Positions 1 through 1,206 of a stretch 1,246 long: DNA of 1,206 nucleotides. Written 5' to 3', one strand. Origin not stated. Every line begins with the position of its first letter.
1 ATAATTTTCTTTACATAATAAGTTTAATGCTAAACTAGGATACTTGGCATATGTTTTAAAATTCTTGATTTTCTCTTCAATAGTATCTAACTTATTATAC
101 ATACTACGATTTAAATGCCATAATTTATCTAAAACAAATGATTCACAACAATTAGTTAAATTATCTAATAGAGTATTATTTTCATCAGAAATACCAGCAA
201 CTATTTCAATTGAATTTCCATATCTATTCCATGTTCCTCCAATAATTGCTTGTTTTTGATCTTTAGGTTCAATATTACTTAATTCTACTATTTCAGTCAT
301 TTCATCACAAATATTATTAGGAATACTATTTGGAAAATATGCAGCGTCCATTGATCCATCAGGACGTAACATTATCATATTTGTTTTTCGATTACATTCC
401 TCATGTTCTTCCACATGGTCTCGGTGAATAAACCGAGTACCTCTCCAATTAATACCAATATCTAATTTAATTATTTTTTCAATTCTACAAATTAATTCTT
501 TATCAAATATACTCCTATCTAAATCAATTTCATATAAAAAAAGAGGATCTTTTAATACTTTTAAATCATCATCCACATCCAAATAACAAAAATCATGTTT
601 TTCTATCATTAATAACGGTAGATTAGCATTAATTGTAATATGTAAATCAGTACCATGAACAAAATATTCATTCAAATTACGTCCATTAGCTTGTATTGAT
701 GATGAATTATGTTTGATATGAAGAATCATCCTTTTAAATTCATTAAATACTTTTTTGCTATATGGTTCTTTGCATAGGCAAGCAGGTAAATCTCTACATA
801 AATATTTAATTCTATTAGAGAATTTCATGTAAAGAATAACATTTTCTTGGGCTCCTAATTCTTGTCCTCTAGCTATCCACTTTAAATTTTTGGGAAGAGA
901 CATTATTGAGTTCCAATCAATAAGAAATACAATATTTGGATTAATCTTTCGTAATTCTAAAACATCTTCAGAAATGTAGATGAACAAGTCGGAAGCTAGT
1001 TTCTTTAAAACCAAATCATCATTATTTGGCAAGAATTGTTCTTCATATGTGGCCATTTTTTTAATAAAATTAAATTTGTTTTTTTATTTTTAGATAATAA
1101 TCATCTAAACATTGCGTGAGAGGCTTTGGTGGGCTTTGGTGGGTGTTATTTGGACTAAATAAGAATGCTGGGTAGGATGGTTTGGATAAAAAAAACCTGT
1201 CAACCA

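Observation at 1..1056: The ORF track misses the dominant feature: a 352-codon minus-strand gene truncated by the window edge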

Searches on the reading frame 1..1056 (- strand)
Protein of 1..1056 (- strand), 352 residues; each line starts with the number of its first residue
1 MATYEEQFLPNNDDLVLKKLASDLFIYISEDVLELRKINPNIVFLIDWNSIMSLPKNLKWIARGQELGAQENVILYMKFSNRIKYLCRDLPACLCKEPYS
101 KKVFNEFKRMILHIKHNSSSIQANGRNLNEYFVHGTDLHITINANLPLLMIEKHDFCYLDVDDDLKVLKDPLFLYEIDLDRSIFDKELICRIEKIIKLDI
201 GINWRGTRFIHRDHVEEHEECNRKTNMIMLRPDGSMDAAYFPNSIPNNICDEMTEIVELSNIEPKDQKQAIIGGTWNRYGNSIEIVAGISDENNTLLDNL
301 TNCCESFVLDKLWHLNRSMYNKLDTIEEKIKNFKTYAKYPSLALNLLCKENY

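Call 5: search_protein_families(library=pfam, proteins=[window:1-1056:-], max_evalue=1)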
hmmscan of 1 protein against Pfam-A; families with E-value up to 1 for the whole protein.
window:1-1056:- (352 aa): 0 families

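Call 6: search_protein_families(library=phrogs, proteins=[window:1-1056:-], max_evalue=1)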
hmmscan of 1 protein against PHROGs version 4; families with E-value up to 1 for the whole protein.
window:1-1056:- (352 aa): 2 families
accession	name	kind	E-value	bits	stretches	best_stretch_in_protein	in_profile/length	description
phrog_36368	-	unknown function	0.041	15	1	98-133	16-51/94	-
phrog_24267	-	unknown function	0.16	12.6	1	269-293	159-182/266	-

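Call 7: search_protein_families(library=ncbifam, proteins=[window:1-1056:-], max_evalue=1)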
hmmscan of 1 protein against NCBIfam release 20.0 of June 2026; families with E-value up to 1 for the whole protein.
window:1-1056:- (352 aa): 0 families

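Call 8: search_protein_families(library=padloc, proteins=[window:1-1056:-], max_evalue=1)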
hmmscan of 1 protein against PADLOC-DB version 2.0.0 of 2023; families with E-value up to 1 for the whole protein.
window:1-1056:- (352 aa): 0 families

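Call 9: search_solved_structures(query=window:1-1056:-, max_evalue=10)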
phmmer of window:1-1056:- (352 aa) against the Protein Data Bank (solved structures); distinct sequences matched with E-value up to 10: 5.
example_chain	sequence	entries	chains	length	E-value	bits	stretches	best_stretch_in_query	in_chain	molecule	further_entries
5cg8_A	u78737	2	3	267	0.012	17.9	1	222-348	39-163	Tet-like dioxygenase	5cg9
4lt5_A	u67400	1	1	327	0.017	17.4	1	222-348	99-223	Naegleria Tet-like dioxygenase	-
9eoj_S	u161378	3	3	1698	0.075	15.3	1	11-85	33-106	Gamma-tubulin complex component 6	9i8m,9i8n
4mve_A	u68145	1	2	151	0.099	14.9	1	190-217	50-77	Uncharacterized protein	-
6ted_X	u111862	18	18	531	0.5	12.6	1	148-220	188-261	Parafibromin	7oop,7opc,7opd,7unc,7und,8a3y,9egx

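Call 10: find_homologous_proteins(query=window:1-1056:-, max_evalue=0.01)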
Query window:1-1056:- (352 aa): 1 proteins with E <= 0.01 among 1469 candidates.
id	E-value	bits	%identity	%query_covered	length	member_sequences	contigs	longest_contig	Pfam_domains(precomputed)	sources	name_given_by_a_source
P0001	2.2e-213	726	100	90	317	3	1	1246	-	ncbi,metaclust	ncbi:predicted protein, partial [Naegleria gruberi]|metaclust:status=active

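Call 11: search_solved_structures(query=window:1-1056:-, max_evalue=0.1, show_alignments=2)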
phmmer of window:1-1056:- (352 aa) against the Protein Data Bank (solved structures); distinct sequences matched with E-value up to 0.1: 4.
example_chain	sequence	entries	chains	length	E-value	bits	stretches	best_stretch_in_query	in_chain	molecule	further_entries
5cg8_A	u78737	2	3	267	0.012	17.9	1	222-348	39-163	Tet-like dioxygenase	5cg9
4lt5_A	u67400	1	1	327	0.017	17.4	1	222-348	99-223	Naegleria Tet-like dioxygenase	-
9eoj_S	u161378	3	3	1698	0.075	15.3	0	11-85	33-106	Gamma-tubulin complex component 6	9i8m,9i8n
4mve_A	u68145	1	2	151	0.099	14.9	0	190-217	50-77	Uncharacterized protein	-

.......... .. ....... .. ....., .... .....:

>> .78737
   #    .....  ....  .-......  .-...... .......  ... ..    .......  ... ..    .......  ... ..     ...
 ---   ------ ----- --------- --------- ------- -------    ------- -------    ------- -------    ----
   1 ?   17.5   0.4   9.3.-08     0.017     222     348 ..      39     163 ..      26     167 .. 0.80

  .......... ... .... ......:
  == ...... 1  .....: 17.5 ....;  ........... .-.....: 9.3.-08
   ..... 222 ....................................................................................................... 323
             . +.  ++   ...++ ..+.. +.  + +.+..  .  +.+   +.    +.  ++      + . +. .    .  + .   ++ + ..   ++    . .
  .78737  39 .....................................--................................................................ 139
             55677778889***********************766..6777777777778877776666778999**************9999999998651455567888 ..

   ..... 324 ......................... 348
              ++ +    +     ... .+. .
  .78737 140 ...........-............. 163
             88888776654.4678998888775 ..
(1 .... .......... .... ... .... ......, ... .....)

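Call 22: search_protein_representatives(protein=window:1-1056:-)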
Query: 352 residues. Proteins with E-value up to 0.001 (for the whole library): 11; up to 1e-10: 7; up to 1e-30: 3. The best 11 are listed.
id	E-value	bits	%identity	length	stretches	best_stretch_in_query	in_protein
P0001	7.1e-214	725.9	100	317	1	1-317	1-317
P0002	5.6e-56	206.5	59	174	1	2-169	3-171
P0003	3.4e-41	157.9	51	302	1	198-352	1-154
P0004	2.3e-22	96.0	39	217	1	1-159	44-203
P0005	2.4e-17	79.4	37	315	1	203-352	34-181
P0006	1.3e-16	77.0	38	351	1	189-352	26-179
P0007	5.8e-15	71.6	48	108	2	10-72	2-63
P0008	1.8e-10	56.9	25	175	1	2-165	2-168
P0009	1.3e-08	50.8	26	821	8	224-280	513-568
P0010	2.2e-04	36.9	29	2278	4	203-270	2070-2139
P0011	6.0e-04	35.4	24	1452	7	224-281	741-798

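Call 24: search_protein_families(library=pfam, proteins=[P0002, P0003, P0004, P0005, P0006, P0007, P0008, P0009, P0010, P0011], max_evalue=0.1)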
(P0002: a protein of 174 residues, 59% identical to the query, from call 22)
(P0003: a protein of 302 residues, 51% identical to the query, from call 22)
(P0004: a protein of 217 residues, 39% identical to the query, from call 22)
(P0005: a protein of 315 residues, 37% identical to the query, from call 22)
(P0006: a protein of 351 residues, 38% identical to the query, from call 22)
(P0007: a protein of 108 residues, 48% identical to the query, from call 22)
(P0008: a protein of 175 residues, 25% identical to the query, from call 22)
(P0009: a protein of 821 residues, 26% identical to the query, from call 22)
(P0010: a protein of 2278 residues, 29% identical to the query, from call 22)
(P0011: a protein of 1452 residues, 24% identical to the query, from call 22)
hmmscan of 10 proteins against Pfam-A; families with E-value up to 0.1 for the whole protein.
P0002 (174 aa): 0 families

P0003 (302 aa): 3 families
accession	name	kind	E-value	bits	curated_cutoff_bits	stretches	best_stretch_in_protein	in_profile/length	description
PF07357.16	DRAT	-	0.024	14.3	25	1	100-159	14-73/256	Dinitrogenase reductase ADP-ribosyltransferase (DRAT)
PF13640.12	2OG-FeII_Oxy_3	-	0.028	15.8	27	1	159-232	10-95/98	2OG-Fe(II) oxygenase superfamily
PF05970.20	PIF1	-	0.048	13.7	25.9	1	57-135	54-132/223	PIF1-like helicase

P0004 (217 aa): 1 family
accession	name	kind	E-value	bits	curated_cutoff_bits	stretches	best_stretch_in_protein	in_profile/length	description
PF11315.13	Med30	-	0.014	16.2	28.1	1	5-82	11-82/147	Mediator complex subunit 30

P0005 (315 aa): 2 families
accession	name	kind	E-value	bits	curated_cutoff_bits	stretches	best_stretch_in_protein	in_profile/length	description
PF13640.12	2OG-FeII_Oxy_3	-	3.3e-05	25.2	27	1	188-257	12-94/98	2OG-Fe(II) oxygenase superfamily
PF10014.15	2OG-Fe_Oxy_2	-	0.0042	17.2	23.1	1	184-250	110-177/192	2OG-Fe dioxygenase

P0006 (351 aa): 1 family
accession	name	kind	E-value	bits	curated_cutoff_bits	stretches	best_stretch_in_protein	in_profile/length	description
PF12851.13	Tet_JBP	-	0.051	13.3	34.9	0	187-242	91-146/164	Oxygenase domain of the 2OGFeDO superfamily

P0007 (108 aa): 1 family
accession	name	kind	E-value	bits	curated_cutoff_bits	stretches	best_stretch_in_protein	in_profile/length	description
PF18971.5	CagA_N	-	0.09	11.1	27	1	20-101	786-866/876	CagA protein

P0008 (175 aa): 0 families

P0009 (821 aa): 10 families
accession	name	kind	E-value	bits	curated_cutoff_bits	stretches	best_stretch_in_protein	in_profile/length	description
PF17164.10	DUF5122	-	4.3e-98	321.7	27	9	92-128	1-36/36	Domain of unknown function (DUF5122) beta-propeller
PF14250.11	AbrB-like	-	1.5e-12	47.9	25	0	607-638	31-63/70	AbrB-like transcriptional regulator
PF25485.1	DUF7908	-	2.4e-06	28.3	27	1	614-674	47-109/134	Domain of unknown function (DUF7908)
PF05513.17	TraA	-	0.00049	20.6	22.6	0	638-667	50-79/118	TraA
PF07494.17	Reg_prop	-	0.0011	19.4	20.4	0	662-680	4-22/24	Two component regulator propeller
PF21295.2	Bact_transglu_N_2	-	0.0017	19.1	27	0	503-538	45-80/101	Bacterial transglutaminase, N-terminal domain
PF24817.1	WD40_WDHD1_1st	-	0.0049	16.5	109.9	0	252-280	77-105/291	WDHD1 first WD40 domain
PF00122.25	E1-E2_ATPase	-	0.005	16.8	28.1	0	90-137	36-80/181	E1-E2 ATPase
PF12019.13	GspH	-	0.018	16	21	0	577-642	42-108/108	Type II transport protein GspH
PF09274.16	ParG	-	0.041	14.5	21.4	0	570-599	30-59/76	ParG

P0010 (2278 aa): 7 families
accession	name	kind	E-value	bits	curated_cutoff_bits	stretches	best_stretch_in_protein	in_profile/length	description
PF08428.16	Rib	-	0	1617.9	27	19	775-850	1-76/76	Rib domain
PF18957.6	RibLong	-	6.5e-114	373.5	27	19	673-770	2-93/93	Long Rib domain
PF18938.6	aRib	-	5.7e-28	97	27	4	2085-2114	41-70/71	Atypical Rib domain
PF07532.17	Big_4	-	9.1e-20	70.4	22.1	0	1381-1398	18-35/59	Bacterial Ig-like domain (group 4)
PF00746.26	Gram_pos_anchor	-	4e-09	36.7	20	1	2240-2278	4-42/43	LPXTG cell wall anchor motif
PF04650.22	YSIRK_signal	-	4.8e-09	36.3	20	1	8-32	1-25/26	YSIRK type signal peptide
PF07202.18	Tcp10_C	-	0.0031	17.6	36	0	754-764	8-18/35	T-complex protein 10 C-terminus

P0011 (1452 aa): 8 families
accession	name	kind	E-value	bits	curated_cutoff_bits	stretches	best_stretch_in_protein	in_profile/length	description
PF17164.10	DUF5122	-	1.6e-140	457.4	27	14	841-877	1-36/36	Domain of unknown function (DUF5122) beta-propeller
PF14250.11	AbrB-like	-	3.1e-22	78.9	25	0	1233-1252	30-49/70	AbrB-like transcriptional regulator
PF07494.17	Reg_prop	-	3.8e-09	36.1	20.4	0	1288-1307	3-22/24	Two component regulator propeller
PF14444.12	S1-like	-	1e-05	25.9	25.2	0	1271-1299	20-47/58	S1-like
PF19007.6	DUF5736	-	0.00076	19.2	27.4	0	1166-1243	39-103/240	Domain of unknown function (DUF5736)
PF12137.13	RapA_C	-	0.0035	16.9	26.8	0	1138-1154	77-93/360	RNA polymerase recycling family C-terminal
PF00400.38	WD40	-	0.0039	18.1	27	0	652-672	7-30/39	WD domain, G-beta repeat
PF23794.1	Phage_Gp84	-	0.021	15.2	27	0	944-970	31-57/66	Mycobacterium phage Gp84-like protein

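Call 25: list_cluster_members(proteins=[P0002, P0003, P0004, P0005, P0006, P0007, P0008])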
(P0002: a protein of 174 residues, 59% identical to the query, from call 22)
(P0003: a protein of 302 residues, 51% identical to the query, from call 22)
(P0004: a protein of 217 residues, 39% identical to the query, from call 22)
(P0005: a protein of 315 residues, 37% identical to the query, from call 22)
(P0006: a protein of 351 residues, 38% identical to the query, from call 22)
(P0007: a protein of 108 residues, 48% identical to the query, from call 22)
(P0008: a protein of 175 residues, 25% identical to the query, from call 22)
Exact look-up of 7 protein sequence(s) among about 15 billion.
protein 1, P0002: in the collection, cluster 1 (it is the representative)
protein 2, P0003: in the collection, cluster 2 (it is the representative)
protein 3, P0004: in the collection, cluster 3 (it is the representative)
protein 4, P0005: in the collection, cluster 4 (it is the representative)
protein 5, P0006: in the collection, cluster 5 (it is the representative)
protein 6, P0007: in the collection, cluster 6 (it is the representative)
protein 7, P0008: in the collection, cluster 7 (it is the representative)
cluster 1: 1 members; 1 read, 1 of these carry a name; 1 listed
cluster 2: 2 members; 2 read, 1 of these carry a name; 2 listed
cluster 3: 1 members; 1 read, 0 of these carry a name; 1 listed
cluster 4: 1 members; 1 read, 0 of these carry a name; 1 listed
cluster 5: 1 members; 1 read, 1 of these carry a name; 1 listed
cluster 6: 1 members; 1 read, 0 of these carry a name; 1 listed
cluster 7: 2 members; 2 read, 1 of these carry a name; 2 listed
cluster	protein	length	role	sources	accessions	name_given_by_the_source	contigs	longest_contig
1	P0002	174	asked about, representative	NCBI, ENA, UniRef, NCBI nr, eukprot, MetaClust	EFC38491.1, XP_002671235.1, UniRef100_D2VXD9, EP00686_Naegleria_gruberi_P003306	predicted protein [Naegleria gruberi] | Predicted protein n=1 Tax=Naegleria gruberi TaxID=5762 RepID=D2VXD9_NAEGR | uncharacterized protein NAEGRDRAFT_59497 [Naegleria gruberi]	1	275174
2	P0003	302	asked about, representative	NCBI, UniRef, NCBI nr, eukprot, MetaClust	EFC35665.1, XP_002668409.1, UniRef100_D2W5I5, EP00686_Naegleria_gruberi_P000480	predicted protein [Naegleria gruberi] | Predicted protein n=1 Tax=Naegleria gruberi TaxID=5762 RepID=D2W5I5_NAEGR | uncharacterized protein NAEGRDRAFT_76676 [Naegleria gruberi]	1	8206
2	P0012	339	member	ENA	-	-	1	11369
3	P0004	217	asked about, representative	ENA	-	-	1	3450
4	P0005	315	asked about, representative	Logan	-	-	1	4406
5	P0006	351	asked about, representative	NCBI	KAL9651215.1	hypothetical protein ABK040_008286 [Willaertia magna]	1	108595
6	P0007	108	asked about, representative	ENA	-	-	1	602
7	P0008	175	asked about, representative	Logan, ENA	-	-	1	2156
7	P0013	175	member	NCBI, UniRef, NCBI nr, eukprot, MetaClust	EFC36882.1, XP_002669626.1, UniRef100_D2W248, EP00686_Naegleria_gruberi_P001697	predicted protein [Naegleria gruberi] | Predicted protein n=1 Tax=Naegleria gruberi TaxID=5762 RepID=D2W248_NAEGR | uncharacterized protein NAEGRDRAFT_75460 [Naegleria gruberi]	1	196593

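Call 32: find_encoding_contigs(protein=P0006, flank=6000, max_places=3)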
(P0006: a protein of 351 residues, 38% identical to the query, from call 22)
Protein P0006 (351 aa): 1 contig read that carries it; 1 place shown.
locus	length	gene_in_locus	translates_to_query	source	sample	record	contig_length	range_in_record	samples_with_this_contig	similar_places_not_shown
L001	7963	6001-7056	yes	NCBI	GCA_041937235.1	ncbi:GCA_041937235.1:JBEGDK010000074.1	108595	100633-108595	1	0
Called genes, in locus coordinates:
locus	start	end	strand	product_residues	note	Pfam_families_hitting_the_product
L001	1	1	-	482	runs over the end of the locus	PF10394:Hat1_N, PF00583:Acetyltransf_1 (faint)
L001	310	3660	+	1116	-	PF00076:RRM_1 (faint), PF00856:SET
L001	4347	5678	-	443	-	PF00415:RCC1 (faint), PF25390:WD40_RLD, PF13540:RCC1_2, PF25390:WD40_RLD, PF13540:RCC1_2 (weak)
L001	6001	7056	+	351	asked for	-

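Call 33: find_encoding_contigs(protein=P0005, flank=6000, max_places=3)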
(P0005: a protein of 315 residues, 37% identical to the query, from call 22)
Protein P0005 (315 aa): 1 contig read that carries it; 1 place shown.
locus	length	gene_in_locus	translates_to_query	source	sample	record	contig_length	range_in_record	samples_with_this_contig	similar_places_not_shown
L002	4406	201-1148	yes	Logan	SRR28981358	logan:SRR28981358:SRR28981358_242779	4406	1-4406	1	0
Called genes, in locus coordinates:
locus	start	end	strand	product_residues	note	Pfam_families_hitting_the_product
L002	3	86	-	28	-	?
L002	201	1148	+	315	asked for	-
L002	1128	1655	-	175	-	PF06165:GH94_b-supersand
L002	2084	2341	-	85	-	-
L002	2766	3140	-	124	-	PF06165:GH94_b-supersand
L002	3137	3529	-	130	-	-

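Call 34: find_encoding_contigs(protein=P0002, flank=6000, max_places=3)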
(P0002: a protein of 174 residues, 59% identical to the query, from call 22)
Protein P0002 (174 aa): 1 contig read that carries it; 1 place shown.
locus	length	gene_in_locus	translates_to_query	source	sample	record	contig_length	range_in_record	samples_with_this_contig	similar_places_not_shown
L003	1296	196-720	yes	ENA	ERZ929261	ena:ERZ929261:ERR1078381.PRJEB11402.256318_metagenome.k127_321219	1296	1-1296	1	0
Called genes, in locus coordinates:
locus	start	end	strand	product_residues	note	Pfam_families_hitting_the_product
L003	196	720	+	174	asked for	-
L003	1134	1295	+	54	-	?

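Call 35: find_encoding_contigs(protein=P0004, flank=6000, max_places=3)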
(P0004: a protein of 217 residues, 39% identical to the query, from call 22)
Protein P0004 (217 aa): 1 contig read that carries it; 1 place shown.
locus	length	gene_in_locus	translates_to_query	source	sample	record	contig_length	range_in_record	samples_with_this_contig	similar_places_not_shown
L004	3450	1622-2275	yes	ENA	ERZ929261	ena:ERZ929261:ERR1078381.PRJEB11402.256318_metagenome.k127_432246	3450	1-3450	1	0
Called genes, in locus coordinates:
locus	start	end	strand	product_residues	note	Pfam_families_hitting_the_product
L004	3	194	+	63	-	?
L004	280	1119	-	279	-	PF01585:G-patch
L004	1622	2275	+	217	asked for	-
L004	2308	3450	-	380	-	?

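Call 36: find_encoding_contigs(protein=P0012, flank=8000, max_places=3)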
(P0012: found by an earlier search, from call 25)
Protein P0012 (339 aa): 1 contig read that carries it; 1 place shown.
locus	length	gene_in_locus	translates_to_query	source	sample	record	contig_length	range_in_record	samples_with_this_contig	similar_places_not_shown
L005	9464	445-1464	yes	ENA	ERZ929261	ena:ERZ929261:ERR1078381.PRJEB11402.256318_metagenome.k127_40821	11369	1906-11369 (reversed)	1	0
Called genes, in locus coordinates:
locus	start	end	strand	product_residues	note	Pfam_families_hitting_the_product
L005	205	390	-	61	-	-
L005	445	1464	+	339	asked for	-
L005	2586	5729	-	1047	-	-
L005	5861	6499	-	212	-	-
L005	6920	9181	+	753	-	-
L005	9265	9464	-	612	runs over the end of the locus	PF05978:UNC-93, PF07690:MFS_1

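Call 37: find_encoding_contigs(protein=P0003, flank=8000, max_places=3)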
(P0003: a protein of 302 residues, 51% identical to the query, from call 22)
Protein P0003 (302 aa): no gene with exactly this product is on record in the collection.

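Call 67: list_cluster_members(proteins=[P0001, P0014, P0005])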
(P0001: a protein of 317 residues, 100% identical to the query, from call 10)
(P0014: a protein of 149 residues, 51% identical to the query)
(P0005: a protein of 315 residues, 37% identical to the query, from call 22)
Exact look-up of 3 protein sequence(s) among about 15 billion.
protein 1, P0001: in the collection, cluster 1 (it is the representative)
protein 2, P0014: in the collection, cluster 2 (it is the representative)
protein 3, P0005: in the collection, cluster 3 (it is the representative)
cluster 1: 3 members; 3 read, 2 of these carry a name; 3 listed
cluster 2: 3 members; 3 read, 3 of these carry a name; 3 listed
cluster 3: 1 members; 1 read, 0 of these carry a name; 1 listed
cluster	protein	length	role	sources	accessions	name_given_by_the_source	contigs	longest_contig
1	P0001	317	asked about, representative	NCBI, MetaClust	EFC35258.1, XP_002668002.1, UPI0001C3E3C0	predicted protein, partial [Naegleria gruberi] | status=active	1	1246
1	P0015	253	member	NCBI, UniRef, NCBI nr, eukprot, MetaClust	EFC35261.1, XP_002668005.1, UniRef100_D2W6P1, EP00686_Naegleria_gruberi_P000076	predicted protein [Naegleria gruberi] | Predicted protein n=1 Tax=Naegleria gruberi TaxID=5762 RepID=D2W6P1_NAEGR | uncharacterized protein NAEGRDRAFT_77085 [Naegleria gruberi]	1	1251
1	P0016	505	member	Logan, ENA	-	-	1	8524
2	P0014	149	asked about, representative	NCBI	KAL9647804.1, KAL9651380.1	hypothetical protein ABK040_001330 [Willaertia magna]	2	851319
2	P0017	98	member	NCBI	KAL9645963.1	hypothetical protein ABK040_001070 [Willaertia magna]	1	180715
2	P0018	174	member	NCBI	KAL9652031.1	hypothetical protein ABK040_000372 [Willaertia magna]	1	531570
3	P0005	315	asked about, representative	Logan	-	-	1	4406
